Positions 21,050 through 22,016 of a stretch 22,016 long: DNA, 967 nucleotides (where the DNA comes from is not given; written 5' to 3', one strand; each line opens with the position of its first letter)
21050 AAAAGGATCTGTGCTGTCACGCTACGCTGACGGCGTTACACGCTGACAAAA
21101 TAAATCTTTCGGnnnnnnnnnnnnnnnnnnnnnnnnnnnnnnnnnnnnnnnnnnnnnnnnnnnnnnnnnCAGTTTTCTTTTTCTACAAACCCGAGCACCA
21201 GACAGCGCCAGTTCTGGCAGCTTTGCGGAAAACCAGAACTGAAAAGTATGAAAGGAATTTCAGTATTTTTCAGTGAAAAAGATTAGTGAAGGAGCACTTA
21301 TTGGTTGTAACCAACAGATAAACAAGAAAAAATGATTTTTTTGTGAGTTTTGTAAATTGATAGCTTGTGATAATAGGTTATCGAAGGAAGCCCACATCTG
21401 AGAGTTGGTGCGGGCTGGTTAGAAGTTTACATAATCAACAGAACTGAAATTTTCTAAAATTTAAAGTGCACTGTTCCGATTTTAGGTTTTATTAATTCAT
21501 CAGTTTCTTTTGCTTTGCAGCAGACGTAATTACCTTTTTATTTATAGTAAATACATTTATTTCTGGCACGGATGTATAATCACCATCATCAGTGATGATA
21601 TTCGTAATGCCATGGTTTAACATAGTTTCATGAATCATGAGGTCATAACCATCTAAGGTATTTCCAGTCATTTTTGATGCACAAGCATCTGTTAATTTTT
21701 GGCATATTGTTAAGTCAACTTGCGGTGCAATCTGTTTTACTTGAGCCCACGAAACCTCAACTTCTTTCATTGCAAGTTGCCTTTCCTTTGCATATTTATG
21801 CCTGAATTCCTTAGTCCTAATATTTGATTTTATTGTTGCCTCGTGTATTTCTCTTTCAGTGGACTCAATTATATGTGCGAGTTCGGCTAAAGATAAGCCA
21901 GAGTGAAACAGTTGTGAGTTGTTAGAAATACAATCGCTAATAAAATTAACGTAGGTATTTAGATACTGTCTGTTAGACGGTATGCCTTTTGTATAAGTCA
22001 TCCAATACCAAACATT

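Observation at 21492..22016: AT-rich minus-strand ORF at the right edge with a weak PIN-like signature, possibly truncated by the window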

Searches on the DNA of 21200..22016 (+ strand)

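Call 8: search_dna_similar(query=window:21200-22016:+, collection=ecoli_genomes, mode=near, max_rows=20)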
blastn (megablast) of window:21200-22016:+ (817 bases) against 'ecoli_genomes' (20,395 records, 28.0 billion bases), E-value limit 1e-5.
Records with a match: 2; places in all: 2; records where one place covers at least 80% of the query: 2.
Genomes with a match: 2 of 5426; with a place that covers at least 80% of the query: 2. Places per genome that has any: lowest 1, median 1, highest 1. On chromosomes: 2 places; on plasmids: 0.
Best place of each record, by identity: >=99% 2.
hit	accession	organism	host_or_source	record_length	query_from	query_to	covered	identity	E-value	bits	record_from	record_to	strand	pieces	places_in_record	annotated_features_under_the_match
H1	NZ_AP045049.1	Escherichia coli strain JNE25-001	Homo sapiens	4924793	1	817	100%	100.0%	0e+0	1509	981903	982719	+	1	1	PIN domain-containing protein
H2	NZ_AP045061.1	Escherichia coli strain JNE12-007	Homo sapiens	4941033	1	817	100%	100.0%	0e+0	1509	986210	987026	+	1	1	PIN domain-containing protein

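Call 9: search_dna_similar(query=window:21200-22016:+, collection=phages, mode=near, max_rows=20)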
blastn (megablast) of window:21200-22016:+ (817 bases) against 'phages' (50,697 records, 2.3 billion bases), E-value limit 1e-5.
No match.

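Call 10: get_annotated_region(hit=H1, flank=15000)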
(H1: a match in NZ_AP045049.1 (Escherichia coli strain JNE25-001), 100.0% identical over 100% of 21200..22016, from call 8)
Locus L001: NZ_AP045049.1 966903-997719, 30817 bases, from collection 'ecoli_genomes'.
description: Escherichia coli strain JNE25-001 chromosome, complete genome
organism: Escherichia coli strain JNE25-001 (NCBI taxid 562)
replicon: chromosome; assembly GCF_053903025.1
host: Homo sapiens; source: -; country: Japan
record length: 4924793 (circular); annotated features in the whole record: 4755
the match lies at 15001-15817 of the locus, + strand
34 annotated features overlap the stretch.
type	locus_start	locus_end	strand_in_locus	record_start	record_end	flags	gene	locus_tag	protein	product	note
CDS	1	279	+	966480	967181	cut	gpM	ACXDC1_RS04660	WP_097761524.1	phage terminase small subunit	-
CDS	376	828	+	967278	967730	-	-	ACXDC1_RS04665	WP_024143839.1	head completion/stabilization protein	-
CDS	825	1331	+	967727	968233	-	-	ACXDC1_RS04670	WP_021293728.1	phage tail protein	-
CDS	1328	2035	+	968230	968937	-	-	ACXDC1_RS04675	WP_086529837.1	hypothetical protein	-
CDS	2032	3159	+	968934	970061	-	-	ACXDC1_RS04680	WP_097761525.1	DUF2586 domain-containing protein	-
CDS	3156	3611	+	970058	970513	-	-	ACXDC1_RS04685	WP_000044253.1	phage protein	-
CDS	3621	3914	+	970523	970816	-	-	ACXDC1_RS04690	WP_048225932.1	phage holin family protein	-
CDS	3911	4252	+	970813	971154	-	-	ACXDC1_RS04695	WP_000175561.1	M15 family metallopeptidase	-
CDS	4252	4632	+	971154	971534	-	-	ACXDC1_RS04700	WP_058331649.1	hypothetical protein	-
CDS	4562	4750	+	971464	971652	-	-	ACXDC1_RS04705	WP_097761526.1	hypothetical protein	-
CDS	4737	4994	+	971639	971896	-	-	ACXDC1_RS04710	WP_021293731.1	putative phage tail assembly chaperone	-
CDS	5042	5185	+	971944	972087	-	-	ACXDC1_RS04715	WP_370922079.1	DUF6890 family protein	-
CDS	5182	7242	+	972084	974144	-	-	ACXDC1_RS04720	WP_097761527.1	phage tail tape measure protein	-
CDS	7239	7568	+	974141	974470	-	-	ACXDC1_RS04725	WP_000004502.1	DUF2590 family protein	-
CDS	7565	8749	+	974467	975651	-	-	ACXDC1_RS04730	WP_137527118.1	baseplate J/gp47 family protein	-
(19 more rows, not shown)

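Call 31: search_dna_similar(query=L001:14743-17520:+, collection=ecoli_genomes, mode=near, max_rows=30, rows=spread)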
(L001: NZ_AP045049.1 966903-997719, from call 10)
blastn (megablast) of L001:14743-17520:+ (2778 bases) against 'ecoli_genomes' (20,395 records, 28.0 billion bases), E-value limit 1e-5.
Records with a match: 5423; places in all: 5865; records where one place covers at least 80% of the query: 2.
Genomes with a match: 5423 of 5426; with a place that covers at least 80% of the query: 2. Places per genome that has any: lowest 1, median 1, highest 2. On chromosomes: 5863 places; on plasmids: 2.
Best place of each record, by identity: >=99% 287; 95-99% 5102; 90-95% 13; 80-90% 18; 60-80% 3.
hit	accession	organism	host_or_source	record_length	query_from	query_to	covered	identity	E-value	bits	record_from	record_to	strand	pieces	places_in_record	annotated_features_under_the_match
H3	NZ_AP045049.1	Escherichia coli strain JNE25-001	Homo sapiens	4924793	1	2778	100%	100.0%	0e+0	5131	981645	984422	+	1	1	ATP-binding protein | PIN domain-containing protein | STAS-like domain-containing protein | mntR: manganese-binding transcriptional regulator MntR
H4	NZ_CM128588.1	Escherichia coli strain 300033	Homo sapiens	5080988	2648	2778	5%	99.2%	2e-58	237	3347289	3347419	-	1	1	mntR: manganese-binding transcriptional regulator MntR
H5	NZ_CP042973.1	Escherichia coli strain CFSAN061768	missing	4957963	2648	2778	5%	98.5%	1e-56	231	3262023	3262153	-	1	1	mntR: manganese-binding transcriptional regulator MntR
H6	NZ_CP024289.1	Escherichia coli O178:H19 strain 2012C-4431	Homo sapiens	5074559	2648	2778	5%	98.5%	1e-56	231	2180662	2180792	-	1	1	mntR: manganese-binding transcriptional regulator MntR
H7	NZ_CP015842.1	Escherichia coli O157:H7 strain FRIK2533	water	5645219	2648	2778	5%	98.5%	1e-56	231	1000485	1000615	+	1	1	mntR: manganese-binding transcriptional regulator MntR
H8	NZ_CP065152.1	Escherichia coli O150:H6 strain FEX669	ground chicken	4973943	2648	2778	5%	98.5%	1e-56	231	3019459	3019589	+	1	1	mntR: manganese-binding transcriptional regulator MntR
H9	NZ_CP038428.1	Escherichia coli O157:H7 strain 611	bovine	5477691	2648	2778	5%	98.5%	1e-56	231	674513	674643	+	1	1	mntR: manganese-binding transcriptional regulator MntR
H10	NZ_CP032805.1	Escherichia coli strain ERL05-0623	Bobby veal steak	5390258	2648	2778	5%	98.5%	1e-56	231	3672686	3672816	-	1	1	mntR: manganese-binding transcriptional regulator MntR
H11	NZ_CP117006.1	Escherichia coli strain MLI108K3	Homo sapiens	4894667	2648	2778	5%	98.5%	1e-56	231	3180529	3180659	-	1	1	mntR: manganese-binding transcriptional regulator MntR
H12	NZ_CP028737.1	Escherichia coli strain A39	Zyzomys argurus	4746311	2648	2778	5%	98.5%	1e-56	231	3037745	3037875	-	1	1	mntR: manganese-binding transcriptional regulator MntR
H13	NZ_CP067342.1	Escherichia coli strain ECJXMCRH7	chicken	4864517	2648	2778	5%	98.5%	1e-56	231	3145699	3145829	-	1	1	mntR: manganese-binding transcriptional regulator MntR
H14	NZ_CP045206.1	Escherichia coli strain DE17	Duck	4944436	2648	2778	5%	98.5%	1e-56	231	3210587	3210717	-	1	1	mntR: manganese-binding transcriptional regulator MntR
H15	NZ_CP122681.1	Escherichia coli strain ETEC4068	Sus scrofa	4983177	2648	2778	5%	98.5%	1e-56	231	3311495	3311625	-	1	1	mntR: manganese-binding transcriptional regulator MntR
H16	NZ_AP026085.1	Escherichia coli strain H52_982342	Homo sapiens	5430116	2648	2778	5%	98.5%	1e-56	231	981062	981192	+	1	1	mntR: manganese-binding transcriptional regulator MntR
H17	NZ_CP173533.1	Escherichia coli strain 98208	Homo sapiens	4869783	2648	2778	5%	98.5%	1e-56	231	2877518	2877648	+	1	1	mntR: manganese-binding transcriptional regulator MntR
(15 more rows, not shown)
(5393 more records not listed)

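Call 50: get_annotated_region(hit=H5, flank=900)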
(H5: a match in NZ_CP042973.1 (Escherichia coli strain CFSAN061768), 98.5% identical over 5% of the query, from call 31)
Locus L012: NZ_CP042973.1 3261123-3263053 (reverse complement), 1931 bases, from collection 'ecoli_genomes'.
description: Escherichia coli strain CFSAN061768 chromosome, complete genome
organism: Escherichia coli strain CFSAN061768 (NCBI taxid 562)
replicon: chromosome; assembly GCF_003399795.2
host: missing; source: raw milk cheese; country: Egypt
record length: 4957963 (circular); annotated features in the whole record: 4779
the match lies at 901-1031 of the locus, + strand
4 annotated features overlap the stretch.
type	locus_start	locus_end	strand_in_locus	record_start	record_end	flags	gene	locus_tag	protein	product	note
CDS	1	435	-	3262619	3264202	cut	opgE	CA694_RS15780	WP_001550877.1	phosphoethanolamine transferase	-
CDS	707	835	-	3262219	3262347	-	mntS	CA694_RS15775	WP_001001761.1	manganase accumulation protein MntS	-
CDS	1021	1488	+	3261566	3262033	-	mntR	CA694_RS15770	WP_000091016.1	manganese-binding transcriptional regulator MntR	-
CDS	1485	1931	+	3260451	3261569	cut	ybiR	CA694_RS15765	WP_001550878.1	anion transporter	-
